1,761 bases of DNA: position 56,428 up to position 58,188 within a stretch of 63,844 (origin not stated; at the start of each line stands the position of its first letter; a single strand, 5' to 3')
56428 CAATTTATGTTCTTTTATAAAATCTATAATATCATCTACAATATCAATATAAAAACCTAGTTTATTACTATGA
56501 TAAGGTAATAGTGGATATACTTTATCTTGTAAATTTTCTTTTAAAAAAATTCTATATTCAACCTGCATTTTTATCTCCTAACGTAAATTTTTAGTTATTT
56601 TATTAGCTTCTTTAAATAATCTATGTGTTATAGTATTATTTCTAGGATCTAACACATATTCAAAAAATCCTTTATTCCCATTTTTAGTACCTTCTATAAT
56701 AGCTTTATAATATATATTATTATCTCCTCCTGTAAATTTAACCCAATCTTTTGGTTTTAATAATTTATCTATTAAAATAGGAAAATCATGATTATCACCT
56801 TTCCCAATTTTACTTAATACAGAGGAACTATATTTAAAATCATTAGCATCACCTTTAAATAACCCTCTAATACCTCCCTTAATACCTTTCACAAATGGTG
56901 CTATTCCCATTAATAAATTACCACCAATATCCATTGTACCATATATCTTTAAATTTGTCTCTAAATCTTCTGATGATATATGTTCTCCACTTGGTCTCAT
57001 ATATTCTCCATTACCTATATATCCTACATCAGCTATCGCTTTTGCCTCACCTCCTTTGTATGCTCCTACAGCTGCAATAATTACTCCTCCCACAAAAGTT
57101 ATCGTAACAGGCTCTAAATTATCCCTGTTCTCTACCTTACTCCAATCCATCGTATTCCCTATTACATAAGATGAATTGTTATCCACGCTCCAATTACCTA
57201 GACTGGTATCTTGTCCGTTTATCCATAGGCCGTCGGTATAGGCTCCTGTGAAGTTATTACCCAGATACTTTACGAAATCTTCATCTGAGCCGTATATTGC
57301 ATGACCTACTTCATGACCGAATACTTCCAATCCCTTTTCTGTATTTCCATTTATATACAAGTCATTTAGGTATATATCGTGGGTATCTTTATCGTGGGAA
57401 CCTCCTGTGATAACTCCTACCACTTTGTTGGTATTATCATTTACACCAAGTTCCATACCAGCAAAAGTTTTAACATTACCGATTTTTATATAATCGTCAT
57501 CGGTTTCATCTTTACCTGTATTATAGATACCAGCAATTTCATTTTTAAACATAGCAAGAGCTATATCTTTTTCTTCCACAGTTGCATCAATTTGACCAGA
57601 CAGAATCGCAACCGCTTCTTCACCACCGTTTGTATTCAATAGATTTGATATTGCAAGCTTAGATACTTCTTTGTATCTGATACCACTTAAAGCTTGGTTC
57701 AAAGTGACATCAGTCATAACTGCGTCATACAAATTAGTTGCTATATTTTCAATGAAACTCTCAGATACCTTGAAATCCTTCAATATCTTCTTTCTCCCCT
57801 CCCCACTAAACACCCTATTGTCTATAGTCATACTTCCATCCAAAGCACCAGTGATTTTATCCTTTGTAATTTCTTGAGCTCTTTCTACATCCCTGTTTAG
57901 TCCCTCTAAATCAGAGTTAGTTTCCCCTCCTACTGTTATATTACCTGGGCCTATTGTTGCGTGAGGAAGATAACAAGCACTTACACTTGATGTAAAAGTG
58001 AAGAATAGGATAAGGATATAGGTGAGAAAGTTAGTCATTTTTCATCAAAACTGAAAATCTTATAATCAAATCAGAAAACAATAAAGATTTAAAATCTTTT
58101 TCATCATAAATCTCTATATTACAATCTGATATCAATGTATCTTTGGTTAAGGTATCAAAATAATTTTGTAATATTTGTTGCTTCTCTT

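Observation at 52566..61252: Five toxin cassettes plus a sixth remnant copy begin with a conserved leader that evolves like a translated signal peptide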

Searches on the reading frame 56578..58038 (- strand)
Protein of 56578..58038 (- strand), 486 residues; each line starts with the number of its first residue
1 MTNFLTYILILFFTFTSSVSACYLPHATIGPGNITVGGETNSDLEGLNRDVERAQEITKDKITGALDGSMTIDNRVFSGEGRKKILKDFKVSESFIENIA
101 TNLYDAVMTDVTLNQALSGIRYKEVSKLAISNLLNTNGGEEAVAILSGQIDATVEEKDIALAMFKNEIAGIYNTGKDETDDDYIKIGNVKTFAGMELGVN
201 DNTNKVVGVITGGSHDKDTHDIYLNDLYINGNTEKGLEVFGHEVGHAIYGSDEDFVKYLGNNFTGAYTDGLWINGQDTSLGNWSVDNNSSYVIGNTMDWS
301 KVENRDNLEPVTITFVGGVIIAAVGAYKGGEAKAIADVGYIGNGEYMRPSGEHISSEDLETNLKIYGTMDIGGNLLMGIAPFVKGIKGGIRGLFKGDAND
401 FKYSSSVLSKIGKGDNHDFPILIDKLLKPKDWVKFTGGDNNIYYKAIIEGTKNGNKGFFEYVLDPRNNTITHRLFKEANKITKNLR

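Call 7: search_protein_families(library=pfam, proteins=[window:56578-58038:-], max_evalue=0.01)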
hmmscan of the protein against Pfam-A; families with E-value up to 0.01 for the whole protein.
window:56578-58038:- (486 aa): 0 families

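Call 12: find_homologous_proteins(query=window:56578-58038:-, max_evalue=0.001)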
Query window:56578-58038:- (486 aa): 46 proteins with E <= 0.001 among 8000 candidates.
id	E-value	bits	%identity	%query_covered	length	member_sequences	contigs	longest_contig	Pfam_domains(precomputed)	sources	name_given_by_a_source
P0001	3.5e-165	569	89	56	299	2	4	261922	-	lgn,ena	-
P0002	8.7e-102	360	51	79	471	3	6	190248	-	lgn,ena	-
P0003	5.5e-80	288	86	31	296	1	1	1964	-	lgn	-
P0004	1.0e-76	277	45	77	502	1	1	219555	-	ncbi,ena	-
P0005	4.6e-65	239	49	60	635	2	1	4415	PF12106.15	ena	-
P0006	8.4e-59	218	56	41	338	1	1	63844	-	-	-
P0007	3.2e-58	216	63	32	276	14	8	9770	-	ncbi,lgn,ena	-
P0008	8.0e-56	208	59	31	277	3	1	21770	-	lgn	-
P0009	8.9e-55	205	78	24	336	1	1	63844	-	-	-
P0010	2.0e-54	204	60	34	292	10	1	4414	-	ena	-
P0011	4.1e-54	202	64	32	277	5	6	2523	-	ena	-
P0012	1.2e-26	112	52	27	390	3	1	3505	-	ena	-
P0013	1.6e-23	102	51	18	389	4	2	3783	PF00959.25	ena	-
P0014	2.2e-22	98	40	29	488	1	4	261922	-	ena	-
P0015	3.6e-21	94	35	51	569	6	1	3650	-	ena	-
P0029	2.1e-13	68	47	20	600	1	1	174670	-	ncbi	-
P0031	6.0e-13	67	33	45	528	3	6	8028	-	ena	-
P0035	4.8e-11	60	28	73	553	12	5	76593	-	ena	-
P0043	9.3e-9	53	47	17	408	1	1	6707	-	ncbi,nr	ncbi:MAG: hypothetical protein JW985_02620, partial [Alphaproteobacteria bacterium]|nr:hypothetical 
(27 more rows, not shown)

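Call 15: find_encoding_contigs(protein=P0001, flank=10000, max_places=4)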
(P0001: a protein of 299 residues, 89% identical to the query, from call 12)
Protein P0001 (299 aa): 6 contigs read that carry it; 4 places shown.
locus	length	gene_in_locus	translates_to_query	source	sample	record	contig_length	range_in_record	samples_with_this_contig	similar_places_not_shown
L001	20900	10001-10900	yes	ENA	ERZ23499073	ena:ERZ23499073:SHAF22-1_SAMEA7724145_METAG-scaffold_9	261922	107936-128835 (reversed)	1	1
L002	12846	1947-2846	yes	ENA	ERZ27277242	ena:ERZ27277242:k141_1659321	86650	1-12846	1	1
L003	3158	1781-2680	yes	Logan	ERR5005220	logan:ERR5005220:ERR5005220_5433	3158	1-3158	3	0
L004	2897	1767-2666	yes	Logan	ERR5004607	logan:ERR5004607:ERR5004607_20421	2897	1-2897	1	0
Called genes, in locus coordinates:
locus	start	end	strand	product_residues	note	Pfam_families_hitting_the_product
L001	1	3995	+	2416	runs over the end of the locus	PF05860:TPS, PF13332:Fil_haemagg_2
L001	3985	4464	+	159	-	-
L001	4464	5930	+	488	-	-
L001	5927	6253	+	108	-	-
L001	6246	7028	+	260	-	-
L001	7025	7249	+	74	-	PF15566:Imm32 (weak)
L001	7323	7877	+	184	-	-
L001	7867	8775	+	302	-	-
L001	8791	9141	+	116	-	-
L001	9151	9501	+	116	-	-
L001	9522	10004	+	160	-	-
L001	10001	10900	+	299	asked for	-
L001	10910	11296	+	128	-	-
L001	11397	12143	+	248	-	-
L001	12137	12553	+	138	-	-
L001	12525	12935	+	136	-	-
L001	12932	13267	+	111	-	-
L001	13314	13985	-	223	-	PF03865:ShlB, PF01103:Omp85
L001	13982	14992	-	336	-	PF07244:POTRA (faint), PF08479:POTRA_2, PF17287:POTRA_3, PF03865:ShlB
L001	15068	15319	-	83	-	-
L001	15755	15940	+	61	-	-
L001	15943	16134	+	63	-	-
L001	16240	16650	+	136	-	PF00959:Phage_lysozyme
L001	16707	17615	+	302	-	PF04233:Phage_Mu_F (faint), PF00959:Phage_lysozyme (faint), PF16754:Pesticin (weak)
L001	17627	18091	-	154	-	-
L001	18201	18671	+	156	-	PF01451:LMWPc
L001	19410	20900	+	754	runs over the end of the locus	PF19263:DUF5906 (weak)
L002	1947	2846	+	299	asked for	-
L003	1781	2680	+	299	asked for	-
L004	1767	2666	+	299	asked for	-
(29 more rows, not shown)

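Call 17: find_homologous_proteins(query=L001:3-3995:+, max_evalue=1e-10)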
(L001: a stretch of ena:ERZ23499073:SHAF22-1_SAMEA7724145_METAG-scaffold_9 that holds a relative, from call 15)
Query L001:3-3995:+ (1330 aa): 146 proteins with E <= 1e-10 among 8000 candidates; the best 120 are listed.
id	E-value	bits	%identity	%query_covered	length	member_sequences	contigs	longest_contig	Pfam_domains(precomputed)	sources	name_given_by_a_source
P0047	0.0e+0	1743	63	99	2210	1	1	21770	PF13332.13,PF05860.20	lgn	-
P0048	0.0e+0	1734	78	80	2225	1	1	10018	PF13332.13,PF05860.20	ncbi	ncbi:MAG: hemagglutinin repeat-containing protein [Alphaproteobacteria bacterium]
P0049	0.0e+0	1383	61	86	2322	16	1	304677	PF13332.13,PF05860.20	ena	-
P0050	0.0e+0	1349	61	84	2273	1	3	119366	PF13332.13,PF05860.20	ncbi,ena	-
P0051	0.0e+0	1334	61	82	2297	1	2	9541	PF13332.13,PF05860.20,PF14076.13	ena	-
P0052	0.0e+0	1332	59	86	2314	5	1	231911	PF13332.13,PF05860.20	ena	-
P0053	0.0e+0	1302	58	86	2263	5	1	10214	PF13332.13,PF05860.20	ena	-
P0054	0.0e+0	1299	58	86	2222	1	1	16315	PF13332.13,PF05860.20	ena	-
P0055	0.0e+0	1290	58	86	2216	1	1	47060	PF13332.13,PF05860.20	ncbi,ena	-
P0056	3.1e-201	690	40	80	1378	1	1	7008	PF13332.13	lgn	-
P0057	2.5e-199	683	40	78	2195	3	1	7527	PF13332.13,PF05860.20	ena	-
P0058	7.9e-198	678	40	78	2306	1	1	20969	PF13332.13,PF05860.20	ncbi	-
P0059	2.8e-197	677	38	86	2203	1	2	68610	PF13332.13,PF00545.26,PF05860.20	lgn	-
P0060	2.4e-196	673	38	86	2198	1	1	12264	PF13332.13,PF05860.20,PF14076.13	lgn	-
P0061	4.3e-195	669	40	78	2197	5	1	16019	PF13332.13,PF05860.20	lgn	-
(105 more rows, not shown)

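Call 19: find_encoding_contigs(protein=P0029, flank=10000, max_places=2)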
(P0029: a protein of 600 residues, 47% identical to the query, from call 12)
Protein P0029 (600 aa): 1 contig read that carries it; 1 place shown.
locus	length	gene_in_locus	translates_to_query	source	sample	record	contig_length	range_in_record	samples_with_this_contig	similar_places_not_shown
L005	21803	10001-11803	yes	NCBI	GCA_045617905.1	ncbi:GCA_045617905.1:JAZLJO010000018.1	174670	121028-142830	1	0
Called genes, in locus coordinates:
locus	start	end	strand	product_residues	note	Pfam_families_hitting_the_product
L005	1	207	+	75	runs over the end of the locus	PF01084:Ribosomal_S18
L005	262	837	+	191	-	PF01281:Ribosomal_L9_N, PF03948:Ribosomal_L9_C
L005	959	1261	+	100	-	-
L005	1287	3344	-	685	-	PF23569:NBD_SMAX1, PF00004:AAA, PF17871:AAA_lid_9, PF00004:AAA, PF00158:Sigma54_activat (weak), PF07724:AAA_2, PF07728:AAA_5, PF10431:ClpB_D2-small, +8 more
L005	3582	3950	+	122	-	PF00830:Ribosomal_L28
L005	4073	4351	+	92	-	PF13978:DUF4223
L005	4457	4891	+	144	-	-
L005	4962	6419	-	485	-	-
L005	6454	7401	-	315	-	-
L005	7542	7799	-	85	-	-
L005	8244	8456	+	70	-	-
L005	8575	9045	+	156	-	PF00293:NUDIX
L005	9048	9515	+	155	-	-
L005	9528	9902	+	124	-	-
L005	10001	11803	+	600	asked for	-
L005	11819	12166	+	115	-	-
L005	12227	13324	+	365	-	-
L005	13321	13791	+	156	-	-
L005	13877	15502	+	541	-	-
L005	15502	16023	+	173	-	-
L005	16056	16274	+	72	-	-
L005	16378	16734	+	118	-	-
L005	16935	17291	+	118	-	-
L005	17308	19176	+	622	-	PF07244:POTRA, PF08479:POTRA_2, PF17287:POTRA_3, PF03865:ShlB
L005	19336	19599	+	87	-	-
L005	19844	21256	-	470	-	PF13623:SurA_N_2, PF13624:SurA_N_3, PF13145:Rotamase_2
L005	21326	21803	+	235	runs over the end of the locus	PF00121:TIM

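Call 20: find_encoding_contigs(protein=P0043, flank=10000, max_places=2)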
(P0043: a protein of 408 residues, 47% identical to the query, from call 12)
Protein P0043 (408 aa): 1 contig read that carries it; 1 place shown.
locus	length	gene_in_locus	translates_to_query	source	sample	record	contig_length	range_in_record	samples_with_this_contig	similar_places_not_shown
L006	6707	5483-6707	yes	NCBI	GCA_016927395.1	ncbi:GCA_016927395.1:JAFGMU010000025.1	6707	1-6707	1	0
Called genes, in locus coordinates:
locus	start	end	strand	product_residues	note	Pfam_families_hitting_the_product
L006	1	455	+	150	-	?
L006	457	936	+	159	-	-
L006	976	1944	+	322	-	PF12106:Colicin_E5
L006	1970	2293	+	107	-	-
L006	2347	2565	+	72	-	-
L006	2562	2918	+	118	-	-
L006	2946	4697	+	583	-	-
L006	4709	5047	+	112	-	-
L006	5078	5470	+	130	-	-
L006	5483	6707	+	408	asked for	?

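Call 21: find_encoding_contigs(protein=P0004, flank=10000, max_places=2)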
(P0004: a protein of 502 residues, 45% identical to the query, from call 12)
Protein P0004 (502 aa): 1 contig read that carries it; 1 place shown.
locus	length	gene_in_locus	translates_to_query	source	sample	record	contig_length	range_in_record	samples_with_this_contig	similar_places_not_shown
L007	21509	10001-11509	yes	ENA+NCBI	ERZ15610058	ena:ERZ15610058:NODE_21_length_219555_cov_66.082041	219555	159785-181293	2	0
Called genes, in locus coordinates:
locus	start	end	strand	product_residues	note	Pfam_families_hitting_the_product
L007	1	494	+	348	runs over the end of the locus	PF00022:Actin, PF06723:MreB_Mbl, PF11104:PilM_2 (faint), PF00012:HSP70, PF14450:FtsA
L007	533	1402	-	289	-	PF00398:RrnaAD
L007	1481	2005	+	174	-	PF08805:PilS (weak)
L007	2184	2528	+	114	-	PF01250:Ribosomal_S6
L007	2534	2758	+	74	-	PF01084:Ribosomal_S18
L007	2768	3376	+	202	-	PF01281:Ribosomal_L9_N, PF03948:Ribosomal_L9_C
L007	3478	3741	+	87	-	-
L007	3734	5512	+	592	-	-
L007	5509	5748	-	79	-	-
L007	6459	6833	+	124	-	-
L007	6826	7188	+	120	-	-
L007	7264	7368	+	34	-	-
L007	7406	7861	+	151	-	-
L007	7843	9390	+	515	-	-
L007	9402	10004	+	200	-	-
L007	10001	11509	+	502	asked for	-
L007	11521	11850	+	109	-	-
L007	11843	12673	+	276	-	-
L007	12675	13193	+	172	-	-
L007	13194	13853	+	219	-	PF14076:DUF4258 (weak)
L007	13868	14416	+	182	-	-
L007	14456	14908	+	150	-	-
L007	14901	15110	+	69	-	-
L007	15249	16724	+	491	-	PF00772:DnaB, PF03796:DnaB_C, PF06745:ATPase (weak), PF13481:AAA_25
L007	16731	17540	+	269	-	PF01725:Ham1p_like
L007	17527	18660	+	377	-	PF04055:Radical_SAM, PF06969:HemN_C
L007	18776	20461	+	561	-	PF00133:tRNA-synt_1, PF09334:tRNA-synt_1g, PF19303:Anticodon_3, PF08264:Anticodon_1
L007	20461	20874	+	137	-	PF05258:DciA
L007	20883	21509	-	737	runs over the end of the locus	-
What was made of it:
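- L007 has an intact array with no tpsB or tpsA within 10 kb (call 21).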

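Call 26: find_encoding_contigs(protein=P0035, flank=10000, max_places=3)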
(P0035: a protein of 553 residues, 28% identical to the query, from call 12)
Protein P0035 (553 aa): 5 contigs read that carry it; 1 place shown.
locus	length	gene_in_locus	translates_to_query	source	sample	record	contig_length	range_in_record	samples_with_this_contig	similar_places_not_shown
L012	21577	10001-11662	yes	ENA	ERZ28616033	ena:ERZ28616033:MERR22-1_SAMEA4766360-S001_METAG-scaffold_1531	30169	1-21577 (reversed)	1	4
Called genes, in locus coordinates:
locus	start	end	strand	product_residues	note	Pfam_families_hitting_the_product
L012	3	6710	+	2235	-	PF05860:TPS, PF13332:Fil_haemagg_2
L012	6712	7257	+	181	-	-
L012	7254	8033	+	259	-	-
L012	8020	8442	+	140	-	-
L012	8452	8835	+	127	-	-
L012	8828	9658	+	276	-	-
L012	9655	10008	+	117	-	-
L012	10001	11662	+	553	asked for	-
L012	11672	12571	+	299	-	-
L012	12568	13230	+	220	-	-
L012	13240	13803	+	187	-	-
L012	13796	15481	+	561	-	PF08479:POTRA_2, PF17287:POTRA_3, PF03865:ShlB, PF01103:Omp85 (weak)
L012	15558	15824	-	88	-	-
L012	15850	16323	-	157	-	PF00293:NUDIX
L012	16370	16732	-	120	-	-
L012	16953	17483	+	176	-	PF25084:LbH_EIF2B (faint), PF00132:Hexapep (weak)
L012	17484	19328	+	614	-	PF13522:GATase_6, PF13537:GATase_7, PF01380:SIS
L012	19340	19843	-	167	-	-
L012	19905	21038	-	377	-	PF03562:MltA, PF06725:3D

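Call 27: find_encoding_contigs(protein=P0002, flank=10000, max_places=3)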
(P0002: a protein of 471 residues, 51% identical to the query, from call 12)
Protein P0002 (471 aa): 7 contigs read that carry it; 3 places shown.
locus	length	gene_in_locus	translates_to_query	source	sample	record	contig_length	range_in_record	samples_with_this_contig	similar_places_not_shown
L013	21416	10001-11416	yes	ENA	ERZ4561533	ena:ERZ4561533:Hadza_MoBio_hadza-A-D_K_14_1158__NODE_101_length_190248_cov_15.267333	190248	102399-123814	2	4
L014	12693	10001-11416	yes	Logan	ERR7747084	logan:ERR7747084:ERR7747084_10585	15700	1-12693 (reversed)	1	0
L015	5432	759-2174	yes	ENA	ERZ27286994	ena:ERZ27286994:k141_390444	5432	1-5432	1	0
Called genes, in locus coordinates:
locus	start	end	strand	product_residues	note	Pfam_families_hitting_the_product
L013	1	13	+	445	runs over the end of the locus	PF07693:KAP_NTPase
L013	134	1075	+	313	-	PF02086:MethyltransfD12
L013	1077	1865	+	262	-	PF13847:Methyltransf_31 (faint), PF01555:N6_N4_Mtase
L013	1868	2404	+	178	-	-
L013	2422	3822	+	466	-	-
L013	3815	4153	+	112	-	-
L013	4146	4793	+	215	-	-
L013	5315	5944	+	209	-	-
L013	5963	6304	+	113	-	-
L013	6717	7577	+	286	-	-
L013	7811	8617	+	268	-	PF05860:TPS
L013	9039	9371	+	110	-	-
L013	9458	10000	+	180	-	-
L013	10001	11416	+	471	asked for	-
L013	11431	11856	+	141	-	-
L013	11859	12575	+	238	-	-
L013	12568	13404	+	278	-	-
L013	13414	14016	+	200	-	-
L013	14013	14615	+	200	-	-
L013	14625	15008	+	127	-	-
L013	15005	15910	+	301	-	-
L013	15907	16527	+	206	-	-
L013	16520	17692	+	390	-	-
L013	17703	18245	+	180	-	PF10004:DUF2247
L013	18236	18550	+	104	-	-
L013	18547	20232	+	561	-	PF08479:POTRA_2, PF17287:POTRA_3, PF03865:ShlB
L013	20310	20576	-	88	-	-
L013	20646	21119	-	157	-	PF00293:NUDIX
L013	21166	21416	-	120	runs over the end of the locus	-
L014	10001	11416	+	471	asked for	-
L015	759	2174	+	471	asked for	-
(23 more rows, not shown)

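Call 28: find_encoding_contigs(protein=P0008, flank=10000, max_places=2)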
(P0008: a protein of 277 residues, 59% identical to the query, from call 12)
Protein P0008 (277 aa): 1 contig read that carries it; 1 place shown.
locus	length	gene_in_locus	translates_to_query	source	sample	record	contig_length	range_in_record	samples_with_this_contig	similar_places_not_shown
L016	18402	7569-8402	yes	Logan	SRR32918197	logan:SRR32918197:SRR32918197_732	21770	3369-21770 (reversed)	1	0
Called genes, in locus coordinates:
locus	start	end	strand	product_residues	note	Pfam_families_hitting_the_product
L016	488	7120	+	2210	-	PF05860:TPS, PF13332:Fil_haemagg_2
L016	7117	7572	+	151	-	-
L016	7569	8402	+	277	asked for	-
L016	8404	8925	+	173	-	-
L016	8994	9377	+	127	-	-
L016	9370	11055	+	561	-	PF08479:POTRA_2, PF17287:POTRA_3, PF03865:ShlB, PF01103:Omp85 (weak)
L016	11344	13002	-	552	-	PF21277:T6SS_VgrG3-like_C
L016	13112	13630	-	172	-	PF00080:Sod_Cu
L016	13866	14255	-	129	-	-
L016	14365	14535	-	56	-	PF00471:Ribosomal_L33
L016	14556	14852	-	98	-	PF00830:Ribosomal_L28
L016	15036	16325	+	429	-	PF05496:RuvB_N, PF00004:AAA, PF07728:AAA_5, PF13173:AAA_14 (faint), PF16193:AAA_assoc_2, PF12002:MgsA_C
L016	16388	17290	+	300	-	PF00793:DAHP_synth_1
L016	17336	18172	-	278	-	PF17930:LpxI_N, PF06230:LpxI_C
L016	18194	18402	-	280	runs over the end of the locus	PF00132:Hexapep, PF25084:LbH_EIF2B (faint), PF25087:GMPPB_C, PF00132:Hexapep (weak), PF25087:GMPPB_C (weak), PF13720:Acetyltransf_11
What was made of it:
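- On Burkholderia-type cdiAIB gene order: This is met in the relatives L012, L013 and L016 (calls 26-28).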

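Call 31: find_encoding_contigs(protein=P0007, flank=10000, max_places=4)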
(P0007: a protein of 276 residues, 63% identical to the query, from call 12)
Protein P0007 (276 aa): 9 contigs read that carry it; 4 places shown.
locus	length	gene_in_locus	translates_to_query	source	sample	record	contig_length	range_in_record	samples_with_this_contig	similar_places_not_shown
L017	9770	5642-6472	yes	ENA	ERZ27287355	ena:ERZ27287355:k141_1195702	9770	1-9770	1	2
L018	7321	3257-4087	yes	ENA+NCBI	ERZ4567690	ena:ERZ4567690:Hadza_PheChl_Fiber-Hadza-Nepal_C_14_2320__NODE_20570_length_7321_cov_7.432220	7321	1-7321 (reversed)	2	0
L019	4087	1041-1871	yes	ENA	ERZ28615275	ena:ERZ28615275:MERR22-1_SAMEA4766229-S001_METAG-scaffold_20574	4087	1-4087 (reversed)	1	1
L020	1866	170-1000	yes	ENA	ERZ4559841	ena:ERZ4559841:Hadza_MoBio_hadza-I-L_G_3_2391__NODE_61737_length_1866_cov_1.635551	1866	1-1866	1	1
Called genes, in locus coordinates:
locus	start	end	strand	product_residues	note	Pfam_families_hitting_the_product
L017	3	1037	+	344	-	?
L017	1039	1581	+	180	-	-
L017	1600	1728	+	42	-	-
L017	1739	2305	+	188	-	-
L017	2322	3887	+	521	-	-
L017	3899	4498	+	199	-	-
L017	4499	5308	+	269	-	-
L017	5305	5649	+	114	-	-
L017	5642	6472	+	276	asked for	-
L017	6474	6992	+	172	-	-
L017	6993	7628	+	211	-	-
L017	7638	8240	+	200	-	-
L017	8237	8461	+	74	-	-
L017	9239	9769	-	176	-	?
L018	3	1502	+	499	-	?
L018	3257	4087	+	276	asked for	-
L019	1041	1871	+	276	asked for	-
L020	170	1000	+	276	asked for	-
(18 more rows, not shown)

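Call 32: find_encoding_contigs(protein=P0031, flank=10000, max_places=4)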
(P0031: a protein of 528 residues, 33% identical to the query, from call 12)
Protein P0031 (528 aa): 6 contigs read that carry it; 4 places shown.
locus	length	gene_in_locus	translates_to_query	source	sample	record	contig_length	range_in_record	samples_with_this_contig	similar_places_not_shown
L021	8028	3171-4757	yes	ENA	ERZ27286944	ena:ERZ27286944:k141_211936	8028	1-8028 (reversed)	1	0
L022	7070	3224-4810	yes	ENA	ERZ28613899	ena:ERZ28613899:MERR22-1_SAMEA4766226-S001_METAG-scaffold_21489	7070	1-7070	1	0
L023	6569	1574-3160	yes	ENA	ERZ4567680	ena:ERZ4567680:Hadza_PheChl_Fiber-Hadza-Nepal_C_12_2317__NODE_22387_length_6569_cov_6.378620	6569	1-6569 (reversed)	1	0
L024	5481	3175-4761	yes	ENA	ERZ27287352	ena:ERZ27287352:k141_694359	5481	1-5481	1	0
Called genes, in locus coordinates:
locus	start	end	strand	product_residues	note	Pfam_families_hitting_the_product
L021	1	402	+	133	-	?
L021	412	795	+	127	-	-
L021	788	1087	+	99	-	-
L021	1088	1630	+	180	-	-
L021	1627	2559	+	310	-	-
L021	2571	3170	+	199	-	-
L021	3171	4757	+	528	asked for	-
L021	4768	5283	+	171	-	-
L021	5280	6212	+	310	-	PF00545:Ribonuclease (faint)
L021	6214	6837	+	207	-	PF01337:Barstar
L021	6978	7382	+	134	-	-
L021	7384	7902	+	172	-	-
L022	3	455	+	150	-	?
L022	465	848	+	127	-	-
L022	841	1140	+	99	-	-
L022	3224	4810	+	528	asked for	-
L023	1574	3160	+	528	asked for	-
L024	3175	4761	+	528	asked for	-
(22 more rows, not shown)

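Call 33: find_encoding_contigs(protein=P0013, flank=10000, max_places=3)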
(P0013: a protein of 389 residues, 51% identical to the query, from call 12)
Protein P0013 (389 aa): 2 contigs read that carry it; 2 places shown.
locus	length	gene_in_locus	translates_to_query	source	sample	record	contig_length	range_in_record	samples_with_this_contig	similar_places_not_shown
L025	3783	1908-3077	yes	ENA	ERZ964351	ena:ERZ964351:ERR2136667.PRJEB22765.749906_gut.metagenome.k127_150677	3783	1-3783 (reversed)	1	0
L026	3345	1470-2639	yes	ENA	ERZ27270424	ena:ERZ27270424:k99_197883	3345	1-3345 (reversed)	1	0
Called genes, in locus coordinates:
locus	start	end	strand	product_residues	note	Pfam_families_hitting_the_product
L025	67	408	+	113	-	-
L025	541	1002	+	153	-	-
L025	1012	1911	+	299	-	-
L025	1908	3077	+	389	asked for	PF00959:Phage_lysozyme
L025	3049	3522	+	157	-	-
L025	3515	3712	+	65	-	-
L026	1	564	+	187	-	?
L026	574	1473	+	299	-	-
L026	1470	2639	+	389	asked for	PF00959:Phage_lysozyme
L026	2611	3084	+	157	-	-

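Call 58: search_protein_families(library=ncbifam, proteins=[window:56578-58038:-], max_evalue=0.01)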
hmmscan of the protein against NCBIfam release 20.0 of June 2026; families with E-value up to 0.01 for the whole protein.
window:56578-58038:- (486 aa): 0 families
